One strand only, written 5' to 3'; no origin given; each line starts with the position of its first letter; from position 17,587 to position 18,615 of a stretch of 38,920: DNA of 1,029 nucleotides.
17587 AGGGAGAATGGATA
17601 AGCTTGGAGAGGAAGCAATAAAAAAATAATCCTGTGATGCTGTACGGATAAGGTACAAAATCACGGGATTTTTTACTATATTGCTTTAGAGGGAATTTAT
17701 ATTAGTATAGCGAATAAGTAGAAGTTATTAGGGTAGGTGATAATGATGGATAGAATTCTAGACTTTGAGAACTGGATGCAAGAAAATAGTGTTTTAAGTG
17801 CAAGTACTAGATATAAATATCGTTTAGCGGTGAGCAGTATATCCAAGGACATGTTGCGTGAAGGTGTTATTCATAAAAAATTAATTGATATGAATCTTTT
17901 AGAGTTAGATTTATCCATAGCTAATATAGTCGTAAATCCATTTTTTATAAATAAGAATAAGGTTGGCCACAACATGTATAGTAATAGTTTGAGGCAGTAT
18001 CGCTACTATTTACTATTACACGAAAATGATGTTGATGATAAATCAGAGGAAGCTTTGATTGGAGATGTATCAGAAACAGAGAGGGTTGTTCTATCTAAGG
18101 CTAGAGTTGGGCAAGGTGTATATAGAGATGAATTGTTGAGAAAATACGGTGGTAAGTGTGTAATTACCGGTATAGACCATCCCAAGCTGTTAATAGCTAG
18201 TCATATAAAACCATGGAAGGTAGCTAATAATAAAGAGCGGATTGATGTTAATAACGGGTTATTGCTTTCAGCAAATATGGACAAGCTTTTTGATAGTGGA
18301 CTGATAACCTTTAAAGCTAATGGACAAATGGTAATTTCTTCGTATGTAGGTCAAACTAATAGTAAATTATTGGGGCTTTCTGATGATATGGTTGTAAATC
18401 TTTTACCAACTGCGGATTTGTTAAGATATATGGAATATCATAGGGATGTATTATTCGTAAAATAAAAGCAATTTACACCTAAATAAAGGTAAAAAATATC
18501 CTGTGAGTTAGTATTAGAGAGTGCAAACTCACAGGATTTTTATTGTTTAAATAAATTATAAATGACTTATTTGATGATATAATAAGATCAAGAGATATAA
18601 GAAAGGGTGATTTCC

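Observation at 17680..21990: Second low-GC cassette: HNH_2 nuclease, NUDIX hydrolase and PLD-nuclease/SF2-helicase/DUF3427-like giant protein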

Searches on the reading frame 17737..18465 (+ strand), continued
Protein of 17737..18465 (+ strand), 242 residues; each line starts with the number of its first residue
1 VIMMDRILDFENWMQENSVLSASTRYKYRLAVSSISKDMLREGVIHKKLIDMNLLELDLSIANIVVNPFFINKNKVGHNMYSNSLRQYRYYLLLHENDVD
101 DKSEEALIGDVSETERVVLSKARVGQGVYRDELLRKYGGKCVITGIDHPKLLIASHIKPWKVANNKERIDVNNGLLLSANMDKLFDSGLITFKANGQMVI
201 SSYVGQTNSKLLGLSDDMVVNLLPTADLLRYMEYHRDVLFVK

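Call 68: fold_search(model_id=the predicted structure, library=pdb)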
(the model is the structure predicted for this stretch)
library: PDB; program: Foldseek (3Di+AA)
matches with E <= 10: 23; with E <= 0.001: 0
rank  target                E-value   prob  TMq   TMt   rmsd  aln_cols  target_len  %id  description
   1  6yex_B                1.4e-02  0.99  0.28  0.23  12.1       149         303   35  VcaM4I restriction endonuclease in the absence of DNA (released 2020-12-16)
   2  6yex_A                5.2e-02  0.85  0.28  0.22  11.7       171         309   33  VcaM4I restriction endonuclease in the absence of DNA (released 2020-12-16)
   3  9el5_A                2.0e+00  0.10  0.21  0.11  17.6       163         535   15  FANCM translocase domain bound to DNA (released 2025-06-18)
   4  5hyb_A                2.2e+00  0.23  0.21  0.44   4.9        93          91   13  Crystal structure of myristoylated Y81A mutant MMTV matrix protein (released 2017-06-28)
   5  8xje_A                4.0e+00  0.09  0.21  0.31  10.4       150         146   14  Crystal structure of the YqeY protein from Campylobacter jejuni (released 2024-05-22)
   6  3jyg_A                4.4e+00  0.09  0.14  0.17   8.0        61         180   20  Crystal structure of uncharacterized protein WS1659 from Wolinella succinogenes (released 2009-10-13)
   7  3zlo                  5.2e+00  0.03  0.14  0.18  13.9       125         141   10  Crystal structure of BCL-XL in complex with inhibitor (Compound 6) (released 2013-04-24)
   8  1d3u_B                5.5e+00  0.02  0.16  0.18  15.5       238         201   11  TATA-BINDING PROTEIN/TRANSCRIPTION FACTOR (II)B/BRE+TATA-BOX COMPLEX FROM PYROCOCCUS WOESEI (released 1999-11-15)
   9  1ufa                  5.8e+00  0.03  0.12  0.07  12.4       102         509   15  Crystal structure of TT1467 from Thermus thermophilus HB8 (released 2003-11-28)
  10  2rld_D                6.8e+00  0.05  0.14  0.27  11.0        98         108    8  CRYSTAL STRUCTURE OF A PROTEIN WITH UNKNOWN FUNCTION FROM S23 RIBOSOMAL PROTEIN FAMILY (BT_0352) FROM BACTEROIDES THET (released 2007-10-30)
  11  3pk1_A                6.8e+00  0.04  0.17  0.26  15.0       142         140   14  Crystal structure of Mcl-1 in complex with the BaxBH3 domain (released 2010-12-29)
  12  5vay_B                7.5e+00  0.04  0.19  0.27  15.2       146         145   10  Bcl-2 complex with Beclin 1 T108D BH3 domain (released 2018-04-04)
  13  9ckn_B                7.9e+00  0.03  0.17  0.25  15.0       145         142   14  Histidine-covalent alpha-helical peptide (compound 6) targeting hMcl-1 (released 2024-11-27)
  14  7xge_H                8.4e+00  0.03  0.17  0.25  14.7       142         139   15  Crystal structure of MCL-1 in complex with computationally designed inhibitor protein (released 2022-07-20)
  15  5kz9                  8.8e+00  0.11  0.26  0.50   7.3       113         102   10  Crystal structure of the Rous sarcoma virus matrix protein. (released 2017-07-26)
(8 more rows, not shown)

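Call 70: search_solved_structures(query=window:17743-18465:+, max_evalue=0.01, show_alignments=2)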
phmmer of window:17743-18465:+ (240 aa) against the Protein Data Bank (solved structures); distinct sequences matched with E-value up to 0.01: 1.
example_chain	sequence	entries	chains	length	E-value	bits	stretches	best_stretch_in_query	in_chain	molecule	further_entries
6yex_A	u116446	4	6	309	7.7e-25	91.4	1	108-239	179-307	HNH endonuclease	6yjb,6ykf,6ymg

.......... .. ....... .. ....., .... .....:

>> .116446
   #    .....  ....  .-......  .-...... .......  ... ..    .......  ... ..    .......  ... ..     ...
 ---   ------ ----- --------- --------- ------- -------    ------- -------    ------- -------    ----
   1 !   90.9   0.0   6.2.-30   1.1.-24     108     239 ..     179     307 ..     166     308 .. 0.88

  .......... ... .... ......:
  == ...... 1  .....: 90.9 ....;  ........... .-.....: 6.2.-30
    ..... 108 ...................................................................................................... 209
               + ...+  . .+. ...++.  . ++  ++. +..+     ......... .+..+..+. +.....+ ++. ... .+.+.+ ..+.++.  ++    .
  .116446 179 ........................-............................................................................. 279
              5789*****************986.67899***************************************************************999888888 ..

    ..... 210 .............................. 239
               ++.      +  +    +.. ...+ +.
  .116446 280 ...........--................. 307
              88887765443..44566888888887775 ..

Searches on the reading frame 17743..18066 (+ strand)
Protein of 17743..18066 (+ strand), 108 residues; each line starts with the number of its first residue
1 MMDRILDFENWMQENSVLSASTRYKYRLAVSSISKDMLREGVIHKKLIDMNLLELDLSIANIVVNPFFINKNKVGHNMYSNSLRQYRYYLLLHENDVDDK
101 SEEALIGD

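Call 90: predict_structure(alignment_id=A3)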
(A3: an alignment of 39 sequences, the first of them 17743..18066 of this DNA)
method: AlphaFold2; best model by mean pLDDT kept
length: 108 residues; sequences in the alignment: 39
mean_pLDDT: 89.8   pTM: 0.80
mean pLDDT of the five models: 89.8, 89.7, 89.6, 86.4, 84.1
residues with pLDDT >= 90: 88; 70-90: 4; 50-70: 15; < 50: 1
segments of 3 or more residues with pLDDT < 50: none
pLDDT, mean of each block of 10 residues (from residue 1): 84 95 97 98 96 97 98 97 97 67 56
secondary structure, 60 per line:
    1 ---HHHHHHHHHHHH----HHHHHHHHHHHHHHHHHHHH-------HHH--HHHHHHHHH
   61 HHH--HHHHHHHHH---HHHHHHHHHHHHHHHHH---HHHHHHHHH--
elements in order: H4-15 H20-39 H52-63 H66-74 H78-94 H98-106
